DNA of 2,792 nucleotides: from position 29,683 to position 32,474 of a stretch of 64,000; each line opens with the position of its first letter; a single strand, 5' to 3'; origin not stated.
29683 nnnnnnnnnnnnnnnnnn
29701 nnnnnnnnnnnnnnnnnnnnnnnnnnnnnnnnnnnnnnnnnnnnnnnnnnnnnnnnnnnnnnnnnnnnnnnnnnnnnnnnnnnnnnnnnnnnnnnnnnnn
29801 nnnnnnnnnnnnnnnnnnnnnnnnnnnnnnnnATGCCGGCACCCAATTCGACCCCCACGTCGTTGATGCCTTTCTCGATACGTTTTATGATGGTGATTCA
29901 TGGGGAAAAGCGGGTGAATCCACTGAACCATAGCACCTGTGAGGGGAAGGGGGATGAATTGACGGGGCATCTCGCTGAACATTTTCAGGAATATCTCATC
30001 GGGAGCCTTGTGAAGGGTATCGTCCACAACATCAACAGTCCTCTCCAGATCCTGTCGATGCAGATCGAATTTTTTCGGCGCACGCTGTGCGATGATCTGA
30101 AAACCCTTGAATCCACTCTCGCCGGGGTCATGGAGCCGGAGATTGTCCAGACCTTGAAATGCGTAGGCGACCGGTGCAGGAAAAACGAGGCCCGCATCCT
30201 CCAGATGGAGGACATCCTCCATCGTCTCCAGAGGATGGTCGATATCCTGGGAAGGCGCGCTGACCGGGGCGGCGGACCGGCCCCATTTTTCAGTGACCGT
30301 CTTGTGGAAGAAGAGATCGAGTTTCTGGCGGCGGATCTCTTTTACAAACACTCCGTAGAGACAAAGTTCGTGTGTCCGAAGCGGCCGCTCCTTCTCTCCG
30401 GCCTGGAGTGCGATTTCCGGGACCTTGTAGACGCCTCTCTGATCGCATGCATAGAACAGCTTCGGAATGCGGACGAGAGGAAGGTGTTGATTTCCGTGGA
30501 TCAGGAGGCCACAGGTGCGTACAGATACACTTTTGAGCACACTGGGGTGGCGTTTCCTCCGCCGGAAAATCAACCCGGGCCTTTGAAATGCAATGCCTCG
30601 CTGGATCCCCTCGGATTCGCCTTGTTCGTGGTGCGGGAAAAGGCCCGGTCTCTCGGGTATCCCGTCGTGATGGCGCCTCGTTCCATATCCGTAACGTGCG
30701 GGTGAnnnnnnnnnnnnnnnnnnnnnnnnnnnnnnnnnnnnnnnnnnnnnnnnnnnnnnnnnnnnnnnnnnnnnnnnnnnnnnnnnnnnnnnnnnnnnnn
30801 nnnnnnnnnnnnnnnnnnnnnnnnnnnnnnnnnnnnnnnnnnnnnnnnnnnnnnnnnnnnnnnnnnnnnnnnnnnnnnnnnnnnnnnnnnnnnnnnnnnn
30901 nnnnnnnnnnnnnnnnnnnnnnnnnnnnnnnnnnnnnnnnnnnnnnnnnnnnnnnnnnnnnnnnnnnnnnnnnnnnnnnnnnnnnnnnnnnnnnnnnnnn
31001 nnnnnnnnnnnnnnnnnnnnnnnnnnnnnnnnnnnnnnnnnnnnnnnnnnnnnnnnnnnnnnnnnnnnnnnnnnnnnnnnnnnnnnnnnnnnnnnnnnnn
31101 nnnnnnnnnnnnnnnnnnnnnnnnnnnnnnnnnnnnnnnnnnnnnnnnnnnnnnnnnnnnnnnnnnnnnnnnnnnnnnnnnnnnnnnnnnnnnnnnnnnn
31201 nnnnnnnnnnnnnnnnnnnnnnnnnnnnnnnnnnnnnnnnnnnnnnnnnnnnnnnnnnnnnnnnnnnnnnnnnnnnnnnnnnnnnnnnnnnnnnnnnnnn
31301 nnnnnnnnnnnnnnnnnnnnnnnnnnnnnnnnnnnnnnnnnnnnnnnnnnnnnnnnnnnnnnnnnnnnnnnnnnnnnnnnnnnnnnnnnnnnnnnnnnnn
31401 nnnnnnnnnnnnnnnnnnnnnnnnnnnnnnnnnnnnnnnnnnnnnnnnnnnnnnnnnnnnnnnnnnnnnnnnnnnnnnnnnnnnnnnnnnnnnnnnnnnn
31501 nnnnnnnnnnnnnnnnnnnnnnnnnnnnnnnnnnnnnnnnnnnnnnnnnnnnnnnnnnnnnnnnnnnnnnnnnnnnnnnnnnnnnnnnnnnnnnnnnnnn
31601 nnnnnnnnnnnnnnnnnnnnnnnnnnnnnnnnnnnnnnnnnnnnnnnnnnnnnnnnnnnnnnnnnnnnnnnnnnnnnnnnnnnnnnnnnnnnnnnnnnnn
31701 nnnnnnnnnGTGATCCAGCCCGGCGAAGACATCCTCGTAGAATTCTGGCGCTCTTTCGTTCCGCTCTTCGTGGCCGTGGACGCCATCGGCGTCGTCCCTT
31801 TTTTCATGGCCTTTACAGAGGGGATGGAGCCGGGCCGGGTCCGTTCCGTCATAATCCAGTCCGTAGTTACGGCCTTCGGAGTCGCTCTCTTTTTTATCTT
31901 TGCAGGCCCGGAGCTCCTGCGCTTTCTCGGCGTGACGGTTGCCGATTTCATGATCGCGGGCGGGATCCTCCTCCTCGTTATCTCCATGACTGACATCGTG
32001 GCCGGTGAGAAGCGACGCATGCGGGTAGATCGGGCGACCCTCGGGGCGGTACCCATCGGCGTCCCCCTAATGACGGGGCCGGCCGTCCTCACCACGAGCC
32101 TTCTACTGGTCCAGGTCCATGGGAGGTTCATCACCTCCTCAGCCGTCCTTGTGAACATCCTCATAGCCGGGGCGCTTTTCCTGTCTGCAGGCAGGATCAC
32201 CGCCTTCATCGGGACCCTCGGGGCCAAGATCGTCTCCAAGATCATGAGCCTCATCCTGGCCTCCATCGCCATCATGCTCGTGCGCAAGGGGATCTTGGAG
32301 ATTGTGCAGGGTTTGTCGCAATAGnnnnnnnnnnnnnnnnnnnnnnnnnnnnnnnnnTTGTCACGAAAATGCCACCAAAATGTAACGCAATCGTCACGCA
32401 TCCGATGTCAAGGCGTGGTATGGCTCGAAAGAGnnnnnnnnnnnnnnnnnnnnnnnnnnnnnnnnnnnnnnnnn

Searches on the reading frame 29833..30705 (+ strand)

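Call 23: search_protein_families(library=pfam, proteins=[window:29833-30705:+], max_evalue=1)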
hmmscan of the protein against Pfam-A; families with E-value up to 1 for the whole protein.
window:29833-30705:+ (290 aa): 1 family
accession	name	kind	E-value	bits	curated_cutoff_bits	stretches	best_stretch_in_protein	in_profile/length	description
PF00512.31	HisKA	-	0.15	12.6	26.9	1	58-89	4-37/66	His Kinase A (phospho-acceptor) domain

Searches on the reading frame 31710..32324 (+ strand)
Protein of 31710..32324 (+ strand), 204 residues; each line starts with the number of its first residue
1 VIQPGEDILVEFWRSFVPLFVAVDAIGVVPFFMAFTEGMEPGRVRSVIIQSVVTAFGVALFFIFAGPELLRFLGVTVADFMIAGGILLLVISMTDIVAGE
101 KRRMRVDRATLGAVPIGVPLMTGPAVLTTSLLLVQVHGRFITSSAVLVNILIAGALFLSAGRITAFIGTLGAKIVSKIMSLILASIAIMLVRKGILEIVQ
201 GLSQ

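Call 6: search_protein_families(library=pfam, proteins=[window:31710-32324:+], max_evalue=0.01)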
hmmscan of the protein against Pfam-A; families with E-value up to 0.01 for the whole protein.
window:31710-32324:+ (204 aa): 1 family
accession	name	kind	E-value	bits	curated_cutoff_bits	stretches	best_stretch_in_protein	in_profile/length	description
PF01914.23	MarC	-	5.5e-30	104.8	23.9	1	11-198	3-202/203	MarC family integral membrane protein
